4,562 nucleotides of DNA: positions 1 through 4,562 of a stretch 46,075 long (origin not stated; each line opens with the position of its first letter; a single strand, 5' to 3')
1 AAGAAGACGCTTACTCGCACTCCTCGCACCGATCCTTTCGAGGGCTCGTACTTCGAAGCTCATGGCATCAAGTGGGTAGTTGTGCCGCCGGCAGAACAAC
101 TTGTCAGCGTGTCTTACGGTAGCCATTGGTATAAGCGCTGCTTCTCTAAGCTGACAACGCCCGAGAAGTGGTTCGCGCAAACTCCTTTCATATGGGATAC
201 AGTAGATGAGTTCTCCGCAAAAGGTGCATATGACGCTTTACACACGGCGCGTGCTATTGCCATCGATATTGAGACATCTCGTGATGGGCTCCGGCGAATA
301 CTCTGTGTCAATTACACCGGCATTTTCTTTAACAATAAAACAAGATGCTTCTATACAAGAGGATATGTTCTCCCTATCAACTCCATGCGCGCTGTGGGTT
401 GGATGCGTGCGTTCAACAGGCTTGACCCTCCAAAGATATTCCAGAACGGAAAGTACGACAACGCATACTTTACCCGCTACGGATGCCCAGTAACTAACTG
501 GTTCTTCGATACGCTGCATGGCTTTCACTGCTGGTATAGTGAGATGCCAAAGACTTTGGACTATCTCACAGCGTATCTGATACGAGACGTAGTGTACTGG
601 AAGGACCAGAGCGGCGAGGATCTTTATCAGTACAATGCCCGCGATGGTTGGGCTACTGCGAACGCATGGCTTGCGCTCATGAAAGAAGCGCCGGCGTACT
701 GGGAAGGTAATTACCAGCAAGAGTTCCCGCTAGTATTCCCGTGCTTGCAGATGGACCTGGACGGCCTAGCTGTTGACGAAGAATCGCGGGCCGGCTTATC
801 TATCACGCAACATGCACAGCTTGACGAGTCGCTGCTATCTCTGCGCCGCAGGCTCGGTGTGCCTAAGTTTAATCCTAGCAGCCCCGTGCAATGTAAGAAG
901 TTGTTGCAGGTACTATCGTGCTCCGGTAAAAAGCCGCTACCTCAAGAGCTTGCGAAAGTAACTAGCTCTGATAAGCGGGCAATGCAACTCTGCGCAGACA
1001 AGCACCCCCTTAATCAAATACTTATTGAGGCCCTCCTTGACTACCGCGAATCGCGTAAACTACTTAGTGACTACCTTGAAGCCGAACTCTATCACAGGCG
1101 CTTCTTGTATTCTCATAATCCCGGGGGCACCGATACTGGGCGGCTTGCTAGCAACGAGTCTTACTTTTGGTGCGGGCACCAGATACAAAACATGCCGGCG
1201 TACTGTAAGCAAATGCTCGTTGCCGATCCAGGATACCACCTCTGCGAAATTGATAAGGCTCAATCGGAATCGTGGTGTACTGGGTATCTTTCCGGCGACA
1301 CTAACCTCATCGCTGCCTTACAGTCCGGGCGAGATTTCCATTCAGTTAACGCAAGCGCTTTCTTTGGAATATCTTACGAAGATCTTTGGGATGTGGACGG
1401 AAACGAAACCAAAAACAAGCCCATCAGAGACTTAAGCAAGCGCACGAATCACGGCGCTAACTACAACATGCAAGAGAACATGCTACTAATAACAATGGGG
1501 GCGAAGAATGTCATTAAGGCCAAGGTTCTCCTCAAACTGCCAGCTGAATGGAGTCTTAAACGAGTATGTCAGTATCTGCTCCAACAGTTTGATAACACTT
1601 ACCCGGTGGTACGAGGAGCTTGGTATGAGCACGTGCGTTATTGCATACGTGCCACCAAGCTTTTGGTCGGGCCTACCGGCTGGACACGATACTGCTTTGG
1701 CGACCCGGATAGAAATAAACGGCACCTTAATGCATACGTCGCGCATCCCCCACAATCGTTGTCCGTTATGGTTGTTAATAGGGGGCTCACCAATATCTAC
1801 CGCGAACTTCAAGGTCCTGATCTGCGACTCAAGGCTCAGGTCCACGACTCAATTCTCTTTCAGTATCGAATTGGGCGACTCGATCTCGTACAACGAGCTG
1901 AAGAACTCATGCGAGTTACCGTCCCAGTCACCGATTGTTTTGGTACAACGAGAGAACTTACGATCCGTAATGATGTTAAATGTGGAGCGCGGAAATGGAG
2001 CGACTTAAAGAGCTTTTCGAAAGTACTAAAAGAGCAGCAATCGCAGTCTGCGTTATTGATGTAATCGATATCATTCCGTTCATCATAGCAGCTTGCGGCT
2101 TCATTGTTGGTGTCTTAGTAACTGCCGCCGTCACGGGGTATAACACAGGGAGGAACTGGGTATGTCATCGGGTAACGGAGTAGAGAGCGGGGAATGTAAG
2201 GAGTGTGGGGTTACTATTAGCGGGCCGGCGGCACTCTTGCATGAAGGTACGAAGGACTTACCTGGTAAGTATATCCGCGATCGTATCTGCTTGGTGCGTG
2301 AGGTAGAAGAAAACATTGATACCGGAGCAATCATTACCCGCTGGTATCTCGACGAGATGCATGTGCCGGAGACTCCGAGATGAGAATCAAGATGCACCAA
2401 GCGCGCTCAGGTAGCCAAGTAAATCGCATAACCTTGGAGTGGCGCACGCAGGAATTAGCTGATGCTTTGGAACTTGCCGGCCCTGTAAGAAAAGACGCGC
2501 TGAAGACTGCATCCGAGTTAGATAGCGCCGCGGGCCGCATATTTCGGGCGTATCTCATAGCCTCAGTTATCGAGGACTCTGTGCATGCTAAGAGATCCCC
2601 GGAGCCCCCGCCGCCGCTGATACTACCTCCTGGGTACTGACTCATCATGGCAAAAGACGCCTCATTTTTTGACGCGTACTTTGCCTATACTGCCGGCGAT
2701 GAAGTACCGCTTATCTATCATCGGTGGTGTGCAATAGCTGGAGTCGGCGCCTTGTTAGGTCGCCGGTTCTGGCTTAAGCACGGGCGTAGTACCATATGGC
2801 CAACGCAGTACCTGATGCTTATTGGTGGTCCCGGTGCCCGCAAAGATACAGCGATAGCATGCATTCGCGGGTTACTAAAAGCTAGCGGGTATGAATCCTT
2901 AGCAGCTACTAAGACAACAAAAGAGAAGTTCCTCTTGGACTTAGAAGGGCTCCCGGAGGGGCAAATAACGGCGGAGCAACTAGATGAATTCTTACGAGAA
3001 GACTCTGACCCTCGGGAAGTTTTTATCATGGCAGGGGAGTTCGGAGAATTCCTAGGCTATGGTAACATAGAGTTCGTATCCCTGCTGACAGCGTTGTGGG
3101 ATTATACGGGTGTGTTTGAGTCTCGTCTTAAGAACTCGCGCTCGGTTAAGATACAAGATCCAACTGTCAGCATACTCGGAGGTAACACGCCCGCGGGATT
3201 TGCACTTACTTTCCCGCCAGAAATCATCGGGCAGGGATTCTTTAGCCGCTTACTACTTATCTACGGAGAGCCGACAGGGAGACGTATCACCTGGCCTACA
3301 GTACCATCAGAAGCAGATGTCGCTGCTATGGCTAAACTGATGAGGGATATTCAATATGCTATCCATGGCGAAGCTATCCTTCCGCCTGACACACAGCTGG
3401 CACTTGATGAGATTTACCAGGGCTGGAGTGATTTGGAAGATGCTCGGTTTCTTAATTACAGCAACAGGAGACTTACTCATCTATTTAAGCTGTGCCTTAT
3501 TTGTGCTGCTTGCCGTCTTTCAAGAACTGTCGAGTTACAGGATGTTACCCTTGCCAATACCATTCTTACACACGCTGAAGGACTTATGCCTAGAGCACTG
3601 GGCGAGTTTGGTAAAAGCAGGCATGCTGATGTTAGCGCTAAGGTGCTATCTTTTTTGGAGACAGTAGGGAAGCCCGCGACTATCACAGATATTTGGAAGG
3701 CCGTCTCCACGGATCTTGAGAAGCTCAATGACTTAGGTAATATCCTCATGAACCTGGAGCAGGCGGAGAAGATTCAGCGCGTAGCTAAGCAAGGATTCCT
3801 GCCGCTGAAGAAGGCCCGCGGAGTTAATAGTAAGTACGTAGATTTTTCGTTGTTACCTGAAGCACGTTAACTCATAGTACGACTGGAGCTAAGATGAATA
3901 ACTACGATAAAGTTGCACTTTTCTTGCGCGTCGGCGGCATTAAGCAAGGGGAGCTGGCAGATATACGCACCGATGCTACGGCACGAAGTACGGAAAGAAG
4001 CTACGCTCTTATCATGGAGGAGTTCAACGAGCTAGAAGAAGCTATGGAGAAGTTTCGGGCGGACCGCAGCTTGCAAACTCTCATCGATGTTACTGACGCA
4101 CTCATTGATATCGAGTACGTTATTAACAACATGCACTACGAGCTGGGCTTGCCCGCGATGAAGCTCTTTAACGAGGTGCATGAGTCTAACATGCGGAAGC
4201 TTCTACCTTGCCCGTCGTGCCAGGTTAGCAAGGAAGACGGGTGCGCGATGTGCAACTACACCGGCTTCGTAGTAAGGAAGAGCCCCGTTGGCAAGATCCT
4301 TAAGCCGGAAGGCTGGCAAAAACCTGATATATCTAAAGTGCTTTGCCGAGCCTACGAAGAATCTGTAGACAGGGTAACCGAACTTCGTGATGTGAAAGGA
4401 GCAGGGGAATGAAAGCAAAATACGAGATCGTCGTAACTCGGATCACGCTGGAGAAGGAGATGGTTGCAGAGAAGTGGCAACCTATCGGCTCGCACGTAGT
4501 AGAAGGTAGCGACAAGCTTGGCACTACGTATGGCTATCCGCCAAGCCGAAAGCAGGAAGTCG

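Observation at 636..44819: Genome-wide, strand-biased over-representation of the word (T)GCCCGCG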

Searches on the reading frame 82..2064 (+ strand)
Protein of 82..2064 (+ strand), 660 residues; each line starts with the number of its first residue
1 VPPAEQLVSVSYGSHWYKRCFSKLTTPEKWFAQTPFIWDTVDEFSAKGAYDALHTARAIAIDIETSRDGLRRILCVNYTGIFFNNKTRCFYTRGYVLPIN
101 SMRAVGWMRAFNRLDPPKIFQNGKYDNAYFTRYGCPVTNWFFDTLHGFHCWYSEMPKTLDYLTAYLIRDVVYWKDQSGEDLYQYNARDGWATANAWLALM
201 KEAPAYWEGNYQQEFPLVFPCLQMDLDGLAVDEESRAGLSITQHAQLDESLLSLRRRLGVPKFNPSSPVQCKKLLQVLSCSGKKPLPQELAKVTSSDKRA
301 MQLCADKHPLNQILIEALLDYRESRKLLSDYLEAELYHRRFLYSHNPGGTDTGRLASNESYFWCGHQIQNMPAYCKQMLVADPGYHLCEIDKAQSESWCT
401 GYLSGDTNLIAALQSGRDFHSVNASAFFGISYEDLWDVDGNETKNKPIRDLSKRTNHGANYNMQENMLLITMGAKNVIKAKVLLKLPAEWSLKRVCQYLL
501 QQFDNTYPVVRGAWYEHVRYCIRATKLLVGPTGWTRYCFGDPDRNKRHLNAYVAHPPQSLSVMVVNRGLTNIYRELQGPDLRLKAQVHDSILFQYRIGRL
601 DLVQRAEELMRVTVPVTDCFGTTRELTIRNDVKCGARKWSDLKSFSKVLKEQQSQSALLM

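Call 8: search_protein_families(library=phrogs, proteins=[window:82-2064:+], max_evalue=0.00001)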
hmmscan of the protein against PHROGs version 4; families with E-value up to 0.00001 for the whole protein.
window:82-2064:+ (660 aa): 2 families
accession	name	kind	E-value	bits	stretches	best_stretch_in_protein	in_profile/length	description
phrog_17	-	DNA, RNA and nucleotide metabolism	1.9e-69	235.9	1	39-648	656-1239/1445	DNA polymerase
phrog_2573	-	DNA, RNA and nucleotide metabolism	1.7e-09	38.3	1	376-461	6-98/336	DNA polymerase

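Call 43: find_related_loci(query=window:82-2064:+, collection=metagenome_contigs, flank=10000)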
Query window:82-2064:+ (660 aa) in metagenome_contigs; peptide patterns used: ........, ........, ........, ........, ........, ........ (x = any residue, [..] = any of these).
13 stretches matched a pattern; 5 encode a relative of the query (tblastn E <= 1e-3); 5 distinct loci.
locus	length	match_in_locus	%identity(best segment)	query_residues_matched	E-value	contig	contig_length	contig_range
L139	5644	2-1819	86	53-658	0e+0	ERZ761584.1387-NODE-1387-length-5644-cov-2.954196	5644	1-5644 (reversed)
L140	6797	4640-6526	48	5-639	0e+0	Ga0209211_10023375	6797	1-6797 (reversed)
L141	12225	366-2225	46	5-643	0e+0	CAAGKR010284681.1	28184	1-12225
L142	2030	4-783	48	384-642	1e-74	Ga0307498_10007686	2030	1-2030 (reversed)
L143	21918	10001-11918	60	10-643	3e-58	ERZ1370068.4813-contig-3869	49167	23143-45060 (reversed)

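Call 44: find_related_loci(query=window:82-2064:+, collection=viral_contigs, flank=10000)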
Query window:82-2064:+ (660 aa) in viral_contigs; peptide patterns used: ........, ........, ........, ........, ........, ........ (x = any residue, [..] = any of these).
1 stretches matched a pattern; 1 encode a relative of the query (tblastn E <= 1e-3); 1 distinct loci.
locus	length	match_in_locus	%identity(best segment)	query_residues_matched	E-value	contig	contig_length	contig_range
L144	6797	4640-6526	48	5-639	0e+0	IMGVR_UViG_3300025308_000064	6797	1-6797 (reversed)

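Call 56: search_protein_families(library=pfam, proteins=[window:82-2064:+], max_evalue=0.01)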
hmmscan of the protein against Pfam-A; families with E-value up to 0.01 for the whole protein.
window:82-2064:+ (660 aa): 2 families
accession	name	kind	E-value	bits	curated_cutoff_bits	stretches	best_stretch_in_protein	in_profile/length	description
PF00476.26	DNA_pol_A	-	1.9e-21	76.9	34.3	1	258-610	26-357/381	DNA polymerase family A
PF01612.26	DNA_pol_A_exo1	-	0.00025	21.3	23.6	0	46-170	10-130/173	3'-5' exonuclease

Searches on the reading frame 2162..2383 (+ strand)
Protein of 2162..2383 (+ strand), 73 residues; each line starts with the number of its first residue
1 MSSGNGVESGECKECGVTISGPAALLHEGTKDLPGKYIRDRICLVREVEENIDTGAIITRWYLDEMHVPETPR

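Call 26: search_protein_families(library=pfam, proteins=[window:2162-2383:+], max_evalue=0.01)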
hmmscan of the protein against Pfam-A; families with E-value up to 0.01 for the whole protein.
window:2162-2383:+ (73 aa): 0 families

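Call 97: search_protein_families(library=phrogs, proteins=[window:2162-2383:+], max_evalue=0.01)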
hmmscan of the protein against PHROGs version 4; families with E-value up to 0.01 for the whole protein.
window:2162-2383:+ (73 aa): 0 families

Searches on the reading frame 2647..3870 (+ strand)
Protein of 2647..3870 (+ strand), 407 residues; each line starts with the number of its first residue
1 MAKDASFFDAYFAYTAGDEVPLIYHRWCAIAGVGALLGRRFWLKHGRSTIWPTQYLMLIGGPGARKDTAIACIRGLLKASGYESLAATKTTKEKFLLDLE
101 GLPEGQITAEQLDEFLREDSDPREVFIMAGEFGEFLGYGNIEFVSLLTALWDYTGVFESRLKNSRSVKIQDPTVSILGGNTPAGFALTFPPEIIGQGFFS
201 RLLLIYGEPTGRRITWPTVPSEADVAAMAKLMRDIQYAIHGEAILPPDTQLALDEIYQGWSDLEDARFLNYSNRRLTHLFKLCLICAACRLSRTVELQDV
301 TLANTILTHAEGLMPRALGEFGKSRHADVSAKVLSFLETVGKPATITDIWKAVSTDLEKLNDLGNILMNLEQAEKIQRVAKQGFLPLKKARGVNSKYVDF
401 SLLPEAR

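Call 8: search_protein_families(library=phrogs, proteins=[window:2647-3870:+], max_evalue=0.00001)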
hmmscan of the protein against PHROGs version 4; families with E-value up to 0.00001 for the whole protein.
window:2647-3870:+ (407 aa): 1 family
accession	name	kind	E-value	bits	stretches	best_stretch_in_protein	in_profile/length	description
phrog_14296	-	DNA, RNA and nucleotide metabolism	1.7e-73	249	1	6-381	3-380/417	DNA primase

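Call 56: search_protein_families(library=pfam, proteins=[window:2647-3870:+], max_evalue=0.01)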
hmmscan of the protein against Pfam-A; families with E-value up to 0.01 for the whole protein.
window:2647-3870:+ (407 aa): 1 family
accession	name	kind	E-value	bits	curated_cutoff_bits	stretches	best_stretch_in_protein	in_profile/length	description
PF13148.11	DUF3987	-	6.6e-12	45.7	27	1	107-235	130-261/364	Protein of unknown function (DUF3987)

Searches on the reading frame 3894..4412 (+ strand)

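Call 25: search_protein_families(library=pfam, proteins=[window:3894-4412:+], max_evalue=0.01)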
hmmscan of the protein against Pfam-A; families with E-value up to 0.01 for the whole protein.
window:3894-4412:+ (172 aa): 1 family
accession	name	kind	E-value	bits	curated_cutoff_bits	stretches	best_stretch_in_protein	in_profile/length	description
PF01503.22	PRA-PH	-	4.8e-07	30.6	21.3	1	33-99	28-86/86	Phosphoribosyl-ATP pyrophosphohydrolase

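Call 55: search_protein_families(library=phrogs, proteins=[window:3894-4412:+], max_evalue=0.01)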
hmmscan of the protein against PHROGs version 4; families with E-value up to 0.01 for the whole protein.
window:3894-4412:+ (172 aa): 5 families
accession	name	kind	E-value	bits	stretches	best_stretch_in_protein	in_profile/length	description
phrog_671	-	other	5.7e-21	75.7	1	4-165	539-672/678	nucleotide pyrophosphohydrolase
phrog_4159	-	other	7.3e-09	36.3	1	38-103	143-219/270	nucleotide pyrophosphohydrolase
phrog_18404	-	other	3.2e-08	34.1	1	46-167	55-158/264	hydrolase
phrog_38514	-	unknown function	0.0001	23.1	1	60-152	52-126/348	-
phrog_12019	-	other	0.0064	17.2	0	132-150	222-240/241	MazG-like pyrophosphatase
